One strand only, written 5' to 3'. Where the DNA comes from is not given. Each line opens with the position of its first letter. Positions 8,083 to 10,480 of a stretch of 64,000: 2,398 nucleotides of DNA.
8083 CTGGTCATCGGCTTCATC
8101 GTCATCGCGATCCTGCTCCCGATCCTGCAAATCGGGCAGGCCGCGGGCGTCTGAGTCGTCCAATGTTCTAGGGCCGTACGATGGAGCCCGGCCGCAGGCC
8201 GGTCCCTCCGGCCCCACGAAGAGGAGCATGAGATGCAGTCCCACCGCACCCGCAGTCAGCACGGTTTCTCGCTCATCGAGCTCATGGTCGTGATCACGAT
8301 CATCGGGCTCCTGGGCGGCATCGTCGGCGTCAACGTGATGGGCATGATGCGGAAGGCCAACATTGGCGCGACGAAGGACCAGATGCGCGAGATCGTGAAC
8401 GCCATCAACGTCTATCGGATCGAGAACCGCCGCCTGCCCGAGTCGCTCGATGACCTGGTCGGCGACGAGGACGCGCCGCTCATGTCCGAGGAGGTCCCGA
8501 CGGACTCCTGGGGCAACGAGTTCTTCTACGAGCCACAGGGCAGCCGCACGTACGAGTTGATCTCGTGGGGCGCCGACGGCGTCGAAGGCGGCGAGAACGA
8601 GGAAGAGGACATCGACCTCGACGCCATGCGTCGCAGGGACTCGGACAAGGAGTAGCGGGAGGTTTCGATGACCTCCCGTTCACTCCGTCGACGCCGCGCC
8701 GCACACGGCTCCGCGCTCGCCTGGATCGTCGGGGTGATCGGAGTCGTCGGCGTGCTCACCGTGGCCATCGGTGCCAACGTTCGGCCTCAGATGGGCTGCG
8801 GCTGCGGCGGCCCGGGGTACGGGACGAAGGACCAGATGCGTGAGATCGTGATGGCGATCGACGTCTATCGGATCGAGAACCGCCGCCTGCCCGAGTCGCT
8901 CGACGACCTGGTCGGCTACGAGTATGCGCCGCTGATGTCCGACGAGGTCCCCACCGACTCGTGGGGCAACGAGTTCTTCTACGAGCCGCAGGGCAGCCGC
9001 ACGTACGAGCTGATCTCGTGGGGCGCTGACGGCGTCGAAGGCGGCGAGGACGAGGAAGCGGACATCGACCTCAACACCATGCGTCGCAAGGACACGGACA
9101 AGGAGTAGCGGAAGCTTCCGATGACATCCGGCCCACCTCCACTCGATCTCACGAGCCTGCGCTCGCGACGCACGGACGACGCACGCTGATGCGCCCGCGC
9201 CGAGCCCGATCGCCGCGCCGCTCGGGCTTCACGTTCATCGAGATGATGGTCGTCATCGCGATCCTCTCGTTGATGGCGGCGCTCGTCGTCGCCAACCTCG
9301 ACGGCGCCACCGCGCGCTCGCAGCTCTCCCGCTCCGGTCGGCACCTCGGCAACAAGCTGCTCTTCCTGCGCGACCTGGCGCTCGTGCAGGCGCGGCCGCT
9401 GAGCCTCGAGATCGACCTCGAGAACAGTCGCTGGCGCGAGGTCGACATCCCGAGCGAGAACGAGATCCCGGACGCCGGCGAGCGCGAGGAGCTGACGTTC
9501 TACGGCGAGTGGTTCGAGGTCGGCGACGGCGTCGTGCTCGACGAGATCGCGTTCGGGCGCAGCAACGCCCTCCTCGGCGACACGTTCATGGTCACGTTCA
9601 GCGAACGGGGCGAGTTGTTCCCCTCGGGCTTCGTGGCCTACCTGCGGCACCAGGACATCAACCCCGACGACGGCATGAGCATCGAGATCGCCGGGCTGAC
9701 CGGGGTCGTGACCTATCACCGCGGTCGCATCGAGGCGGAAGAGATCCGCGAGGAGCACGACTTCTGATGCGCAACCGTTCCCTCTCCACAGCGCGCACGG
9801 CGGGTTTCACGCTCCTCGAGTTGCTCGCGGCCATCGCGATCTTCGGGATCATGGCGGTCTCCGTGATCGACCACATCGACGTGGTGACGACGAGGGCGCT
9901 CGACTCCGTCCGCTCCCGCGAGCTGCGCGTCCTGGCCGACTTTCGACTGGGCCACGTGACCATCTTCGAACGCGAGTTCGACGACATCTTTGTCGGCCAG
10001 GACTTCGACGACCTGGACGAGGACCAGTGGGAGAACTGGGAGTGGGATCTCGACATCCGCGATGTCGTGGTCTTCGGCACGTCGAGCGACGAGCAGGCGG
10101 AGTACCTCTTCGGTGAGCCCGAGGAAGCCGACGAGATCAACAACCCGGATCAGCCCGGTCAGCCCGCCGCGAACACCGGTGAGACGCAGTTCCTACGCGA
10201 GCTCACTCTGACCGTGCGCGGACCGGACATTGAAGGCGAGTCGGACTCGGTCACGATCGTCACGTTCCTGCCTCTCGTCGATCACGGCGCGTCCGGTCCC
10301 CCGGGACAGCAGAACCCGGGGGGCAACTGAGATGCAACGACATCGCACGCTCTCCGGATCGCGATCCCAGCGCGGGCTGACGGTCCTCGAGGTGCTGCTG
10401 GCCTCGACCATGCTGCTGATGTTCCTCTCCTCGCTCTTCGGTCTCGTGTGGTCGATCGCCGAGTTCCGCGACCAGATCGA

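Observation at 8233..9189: Duplicated major pseudopilin with a conserved head but a rewritten prepilin helix (reverse of the usual pilin pattern)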

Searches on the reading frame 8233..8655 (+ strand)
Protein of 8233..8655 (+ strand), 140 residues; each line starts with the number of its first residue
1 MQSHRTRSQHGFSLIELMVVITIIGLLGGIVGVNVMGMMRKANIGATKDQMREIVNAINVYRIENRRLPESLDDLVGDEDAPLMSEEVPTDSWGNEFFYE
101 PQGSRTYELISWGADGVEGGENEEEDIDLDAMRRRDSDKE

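Call 5: search_protein_families(library=pfam, proteins=[window:8233-8655:+], max_evalue=0.01)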
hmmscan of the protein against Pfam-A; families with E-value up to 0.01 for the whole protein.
window:8233-8655:+ (140 aa): 2 families
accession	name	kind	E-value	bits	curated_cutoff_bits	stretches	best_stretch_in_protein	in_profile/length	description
PF08334.16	T2SSG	-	7.5e-18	65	21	1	34-128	1-106/108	Type II secretion system (T2SS), protein G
PF07963.17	N_methyl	-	7.6e-09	35.2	21.2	1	7-31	2-26/27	Prokaryotic N-terminal methylation motif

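Call 25: find_related_loci(query=window:8233-8655:+, collection=genome_contigs, flank=6000)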
Query window:8233-8655:+ (140 aa) in genome_contigs; peptide patterns used: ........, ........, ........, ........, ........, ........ (x = any residue, [..] = any of these).
600 stretches matched a pattern (row limit reached: there are more); 97 encode a relative of the query (tblastn E <= 1e-3); the best 80 are kept; 80 distinct loci.
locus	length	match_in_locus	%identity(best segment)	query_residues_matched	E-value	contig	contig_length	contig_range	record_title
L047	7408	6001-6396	68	5-137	3e-56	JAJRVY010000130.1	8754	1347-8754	MAG: Planctomycetota bacterium isolate Dive96_bin10.89 k141_1257527, whole genome shotgun sequence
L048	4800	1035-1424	35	7-127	4e-21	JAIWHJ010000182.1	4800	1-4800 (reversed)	MAG: Promethearchaeota archaeon isolate JL_US_07_7 NODE_5589_length_4800_cov_0.453048, whole genome shotgun sequence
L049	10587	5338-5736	37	5-127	5e-21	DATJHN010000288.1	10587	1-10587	MAG TPA_asm: Bordetella sp. isolate SMAG_U15513 k141_8909778, whole genome shotgun sequence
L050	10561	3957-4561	37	5-127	2e-20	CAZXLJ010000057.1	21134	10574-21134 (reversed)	MAG TPA_asm: uncultured Cellvibrionaceae bacterium isolate SRP220891_co3_506 genome assembly, contig: NODE_3096_length_2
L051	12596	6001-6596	35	3-127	4e-20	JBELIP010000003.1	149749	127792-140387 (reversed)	MAG: Cellvibrionales bacterium isolate REMEI108_ass_metaspades_bin.3 NODE_77_length_149749_cov_10.689727, whole genome s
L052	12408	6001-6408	32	3-127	1e-19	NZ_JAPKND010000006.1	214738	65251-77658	Alcaligenes endophyticus strain DSM 100498 RM17_6, whole genome shotgun sequence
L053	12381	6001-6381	34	8-127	5e-19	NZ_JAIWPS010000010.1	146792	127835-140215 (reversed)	Alterluteimonas muca strain MHLX1A Scaffold9_2, whole genome shotgun sequence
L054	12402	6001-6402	31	7-127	1e-18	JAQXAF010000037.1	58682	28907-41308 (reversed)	MAG: Luminiphilus sp. isolate cluster4_bin.100 k119_532156, whole genome shotgun sequence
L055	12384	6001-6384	33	7-127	2e-18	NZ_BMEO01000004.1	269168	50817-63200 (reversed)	Marinicella pacifica strain CGMCC 1.12181 sequence04, whole genome shotgun sequence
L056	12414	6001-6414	38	5-129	6e-18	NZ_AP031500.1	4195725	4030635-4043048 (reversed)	Gilvimarinus japonicus strain 12-2 chromosome, complete genome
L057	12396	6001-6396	33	3-127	6e-18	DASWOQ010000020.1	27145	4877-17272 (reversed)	MAG TPA_asm: Rhodanobacter sp. isolate SMAG_U3445 k141_2427059, whole genome shotgun sequence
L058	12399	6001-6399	34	4-127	8e-18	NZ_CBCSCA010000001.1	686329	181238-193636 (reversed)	Bordetella sputigena strain CIP111201T isolate CIP111201T NODE_0001, whole genome shotgun sequence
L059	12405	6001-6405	35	3-127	4e-17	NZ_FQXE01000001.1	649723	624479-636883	Pollutimonas bauzanensis strain CGMCC 1.10190, whole genome shotgun sequence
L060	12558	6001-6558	29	5-127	3e-16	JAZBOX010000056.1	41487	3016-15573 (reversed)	MAG: Halieaceae bacterium isolate bin.530 k117_1972873, whole genome shotgun sequence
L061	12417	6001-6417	34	2-127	4e-16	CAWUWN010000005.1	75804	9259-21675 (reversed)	MAG: uncultured Burkholderiaceae bacterium isolate HER22_SLC_100_bin_55 genome assembly, contig: HER22_SLC_100_bin_55-re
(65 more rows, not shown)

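Call 40: search_protein_families(library=ncbifam, proteins=[window:8233-8655:+], max_evalue=0.1)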
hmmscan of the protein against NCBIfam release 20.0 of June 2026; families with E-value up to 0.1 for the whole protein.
window:8233-8655:+ (140 aa): 11 families
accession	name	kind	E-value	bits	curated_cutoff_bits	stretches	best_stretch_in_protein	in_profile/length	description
TIGR01710.1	typeII_sec_gspG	equivalog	5.9e-25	87.9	88.85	1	10-128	1-131/134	type II secretion system major pseudopilin GspG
TIGR02532.1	IV_pilin_GFxxxE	domain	1.5e-07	30.9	16.3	1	9-31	1-23/24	prepilin-type N-terminal cleavage/methylation domain-containing protein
TIGR01708.2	typeII_sec_gspH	equivalog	6.8e-07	29.4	80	1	9-44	1-36/169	type II secretion system minor pseudopilin GspH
NF007862.0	PRK10574.1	equivalog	7.1e-07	29.4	138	1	8-66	3-61/145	prepilin peptidase-dependent pilin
NF040999.1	pilin_ComGC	equivalog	4.8e-05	23.5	75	1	10-79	2-70/84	competence type IV pilus major pilin ComGC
TIGR02596.1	TIGR02596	subfamily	5.8e-05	23.3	70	1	12-57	1-47/196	Verru_Chthon cassette protein D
NF041775.1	typeIV_PilA_Myxo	equivalog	7.9e-05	22.7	400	1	9-64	10-65/214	type IV pilin protein PilA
NF007800.0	PRK10506.1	equivalog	0.0004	20.2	158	1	5-29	4-28/163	prepilin peptidase-dependent protein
NF009640.0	PRK13169.1-1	equivalog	0.011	16.2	134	1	38-78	18-58/105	DNA replication initiation control protein YabA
NF038304.1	EPS_HpsC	equivalog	0.046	13.3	200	1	3-57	14-69/318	hormogonium polysaccharide secretion pseudopilin HpsC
TIGR01711.1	gspJ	equivalog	0.077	12.8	64.85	1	11-60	2-52/192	type II secretion system minor pseudopilin GspJ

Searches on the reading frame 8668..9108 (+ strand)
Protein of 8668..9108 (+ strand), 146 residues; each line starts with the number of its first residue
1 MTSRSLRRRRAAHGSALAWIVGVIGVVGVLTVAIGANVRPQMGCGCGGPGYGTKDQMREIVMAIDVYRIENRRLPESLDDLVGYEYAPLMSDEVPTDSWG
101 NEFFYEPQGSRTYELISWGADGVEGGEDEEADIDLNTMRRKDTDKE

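Call 5: search_protein_families(library=pfam, proteins=[window:8668-9108:+], max_evalue=0.01)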
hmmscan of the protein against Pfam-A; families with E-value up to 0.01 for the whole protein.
window:8668-9108:+ (146 aa): 1 family
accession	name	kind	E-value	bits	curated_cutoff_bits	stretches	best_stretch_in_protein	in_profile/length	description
PF08334.16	T2SSG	-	4.9e-15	56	21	1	53-134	14-106/108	Type II secretion system (T2SS), protein G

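Call 13: find_homologous_proteins(query=window:8668-9108:+, max_evalue=0.00001)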
Query window:8668-9108:+ (146 aa): 11 proteins with E <= 0.00001 among 50 candidates.
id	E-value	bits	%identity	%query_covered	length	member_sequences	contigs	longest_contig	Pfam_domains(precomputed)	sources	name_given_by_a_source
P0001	1.7e-93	328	100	100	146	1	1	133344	PF08334.17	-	-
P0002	1.3e-52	196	69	96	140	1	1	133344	PF07963.18,PF08334.17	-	-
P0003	2.7e-35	139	53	91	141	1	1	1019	PF07963.18,PF08334.17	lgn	-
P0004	1.0e-34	138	52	92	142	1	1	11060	PF07963.18,PF08334.17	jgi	jgi:general secretion pathway protein G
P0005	1.1e-34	137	54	96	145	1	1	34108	PF07963.18,PF08334.17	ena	-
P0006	3.5e-34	136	51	100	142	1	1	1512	PF07963.18,PF08334.17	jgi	-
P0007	6.0e-34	135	51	100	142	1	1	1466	PF07963.18,PF08334.17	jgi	-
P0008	2.8e-32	130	49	100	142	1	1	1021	PF07963.18,PF08334.17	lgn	-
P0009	3.1e-32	130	51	96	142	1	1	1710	PF07963.18,PF08334.17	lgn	-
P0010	8.1e-32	128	51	93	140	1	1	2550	PF07963.18,PF08334.17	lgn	-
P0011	6.0e-31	125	55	85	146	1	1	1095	PF08334.17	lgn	-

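Call 15: find_encoding_contigs(protein=P0011, flank=5000)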
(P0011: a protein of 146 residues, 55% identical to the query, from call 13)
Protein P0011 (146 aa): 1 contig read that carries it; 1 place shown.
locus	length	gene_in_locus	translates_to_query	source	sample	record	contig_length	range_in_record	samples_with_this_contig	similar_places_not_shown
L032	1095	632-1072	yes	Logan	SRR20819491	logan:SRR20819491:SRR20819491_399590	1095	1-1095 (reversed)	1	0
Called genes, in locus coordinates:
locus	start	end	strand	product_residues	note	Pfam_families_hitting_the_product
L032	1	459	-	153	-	?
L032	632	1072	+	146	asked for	PF08334:T2SSG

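Call 16: find_encoding_contigs(protein=P0007, flank=5000)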
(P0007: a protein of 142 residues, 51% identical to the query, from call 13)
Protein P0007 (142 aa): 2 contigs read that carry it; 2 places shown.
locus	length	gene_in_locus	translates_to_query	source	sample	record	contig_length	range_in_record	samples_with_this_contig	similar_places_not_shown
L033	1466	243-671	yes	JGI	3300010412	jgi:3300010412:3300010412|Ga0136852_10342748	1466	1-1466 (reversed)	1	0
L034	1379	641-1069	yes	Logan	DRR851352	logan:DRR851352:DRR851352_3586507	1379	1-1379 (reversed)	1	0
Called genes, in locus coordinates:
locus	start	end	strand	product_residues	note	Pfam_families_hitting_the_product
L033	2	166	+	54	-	?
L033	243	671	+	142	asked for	PF07963:N_methyl, PF08334:T2SSG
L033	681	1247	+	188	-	PF07963:N_methyl (weak)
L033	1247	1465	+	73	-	?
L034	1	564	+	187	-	?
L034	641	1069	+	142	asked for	PF07963:N_methyl, PF08334:T2SSG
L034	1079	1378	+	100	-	?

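Call 40: search_protein_families(library=ncbifam, proteins=[window:8668-9108:+], max_evalue=0.1)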
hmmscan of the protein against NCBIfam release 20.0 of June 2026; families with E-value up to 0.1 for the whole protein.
window:8668-9108:+ (146 aa): 2 families
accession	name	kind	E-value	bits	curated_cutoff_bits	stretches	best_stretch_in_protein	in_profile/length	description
TIGR01710.1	typeII_sec_gspG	equivalog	3e-13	49.9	88.85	1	19-134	7-131/134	type II secretion system major pseudopilin GspG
NF047839.1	PspM_Rv2743c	equivalog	0.052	13.5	80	1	3-36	4-37/220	phage shock envelope stress response protein PspM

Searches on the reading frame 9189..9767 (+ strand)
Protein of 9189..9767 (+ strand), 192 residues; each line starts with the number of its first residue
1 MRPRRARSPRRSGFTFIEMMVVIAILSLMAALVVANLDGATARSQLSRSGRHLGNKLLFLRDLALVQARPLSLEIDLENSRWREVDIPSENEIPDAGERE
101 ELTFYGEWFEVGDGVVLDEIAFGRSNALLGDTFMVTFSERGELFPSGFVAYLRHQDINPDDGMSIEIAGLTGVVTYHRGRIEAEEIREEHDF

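Call 5: search_protein_families(library=pfam, proteins=[window:9189-9767:+], max_evalue=0.01)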
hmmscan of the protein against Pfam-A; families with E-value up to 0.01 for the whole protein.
window:9189-9767:+ (192 aa): 1 family
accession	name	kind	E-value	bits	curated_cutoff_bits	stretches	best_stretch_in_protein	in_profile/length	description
PF07963.17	N_methyl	-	2.6e-08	33.5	21.2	1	10-33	3-26/27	Prokaryotic N-terminal methylation motif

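Call 40: search_protein_families(library=ncbifam, proteins=[window:9189-9767:+], max_evalue=0.1)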
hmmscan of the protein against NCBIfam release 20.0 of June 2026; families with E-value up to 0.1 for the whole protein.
window:9189-9767:+ (192 aa): 15 families
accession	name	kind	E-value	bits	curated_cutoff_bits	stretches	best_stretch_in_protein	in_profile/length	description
TIGR01708.2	typeII_sec_gspH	equivalog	1e-12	48.4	80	1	12-82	2-70/169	type II secretion system minor pseudopilin GspH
NF047827.1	T3SSXpsH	equivalog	6.9e-08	32.4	160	1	13-94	2-82/145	type II secretion system protein XpsH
TIGR02596.1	TIGR02596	subfamily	3.7e-07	30.4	70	1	14-71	1-58/196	Verru_Chthon cassette protein D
TIGR02532.1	IV_pilin_GFxxxE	domain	5.8e-07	29.1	16.3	1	11-33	1-23/24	prepilin-type N-terminal cleavage/methylation domain-containing protein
NF041775.1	typeIV_PilA_Myxo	equivalog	1.1e-06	28.8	400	1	8-49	7-48/214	type IV pilin protein PilA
NF007800.0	PRK10506.1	equivalog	2.9e-06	27.2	158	1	10-111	7-106/163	prepilin peptidase-dependent protein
TIGR01710.1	typeII_sec_gspG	equivalog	1.4e-05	25.2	88.85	1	12-46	1-35/134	type II secretion system major pseudopilin GspG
NF040999.1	pilin_ComGC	equivalog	2.6e-05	24.3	75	1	12-38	2-28/84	competence type IV pilus major pilin ComGC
NF041013.1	T4P_ComGE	equivalog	0.00016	21.7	49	1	13-43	5-35/83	competence type IV pilus minor pilin ComGE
NF040982.1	ComGD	equivalog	0.0002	21.8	70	1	12-83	2-73/139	competence type IV pilus minor pilin ComGD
NF007862.0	PRK10574.1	equivalog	0.00038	20.6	138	1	11-35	4-28/145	prepilin peptidase-dependent pilin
NF041002.1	pilin_ComGF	equivalog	0.0064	16.7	80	1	12-42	2-32/139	competence type IV pilus minor pilin ComGF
NF047828.1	T3SSXpsI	equivalog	0.026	14.5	150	1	13-44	3-34/132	type II secretion system protein XpsI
NF006453.0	PRK08808.1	equivalog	0.03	13.4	295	1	9-78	4-76/211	type II secretion system protein J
TIGR01711.1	gspJ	equivalog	0.086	12.6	64.85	0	13-49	2-38/192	type II secretion system minor pseudopilin GspJ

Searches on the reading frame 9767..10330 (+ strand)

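Call 5: search_protein_families(library=pfam, proteins=[window:9767-10330:+], max_evalue=0.01)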
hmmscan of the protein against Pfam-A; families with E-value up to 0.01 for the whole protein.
window:9767-10330:+ (187 aa): 1 family
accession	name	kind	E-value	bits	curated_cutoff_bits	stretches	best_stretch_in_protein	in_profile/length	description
PF07963.17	N_methyl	-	3.3e-06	26.9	21.2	1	10-33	3-26/27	Prokaryotic N-terminal methylation motif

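Call 40: search_protein_families(library=ncbifam, proteins=[window:9767-10330:+], max_evalue=0.1)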
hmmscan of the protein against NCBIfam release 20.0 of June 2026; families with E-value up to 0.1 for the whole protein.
window:9767-10330:+ (187 aa): 9 families
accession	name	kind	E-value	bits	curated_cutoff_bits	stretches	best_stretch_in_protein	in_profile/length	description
TIGR01711.1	gspJ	equivalog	7.1e-06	26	64.85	1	12-85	1-71/192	type II secretion system minor pseudopilin GspJ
TIGR02532.1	IV_pilin_GFxxxE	domain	7.9e-06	25.5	16.3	1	12-33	2-23/24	prepilin-type N-terminal cleavage/methylation domain-containing protein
TIGR01707.1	gspI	equivalog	1.3e-05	25.6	44.35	1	13-63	1-51/101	type II secretion system minor pseudopilin GspI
NF041013.1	T4P_ComGE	equivalog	0.0015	18.6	49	1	13-40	5-32/83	competence type IV pilus minor pilin ComGE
TIGR01708.2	typeII_sec_gspH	equivalog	0.004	17.2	80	1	12-47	2-38/169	type II secretion system minor pseudopilin GspH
NF041775.1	typeIV_PilA_Myxo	equivalog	0.013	15.5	400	1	8-44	7-43/214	type IV pilin protein PilA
NF007848.0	PRK10557.1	equivalog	0.027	13.8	120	1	7-54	6-53/192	prepilin peptidase-dependent protein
TIGR01710.1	typeII_sec_gspG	equivalog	0.074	13.1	88.85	0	13-46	2-35/134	type II secretion system major pseudopilin GspG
NF041002.1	pilin_ComGF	equivalog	0.086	13.1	80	0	12-35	2-25/139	competence type IV pilus minor pilin ComGF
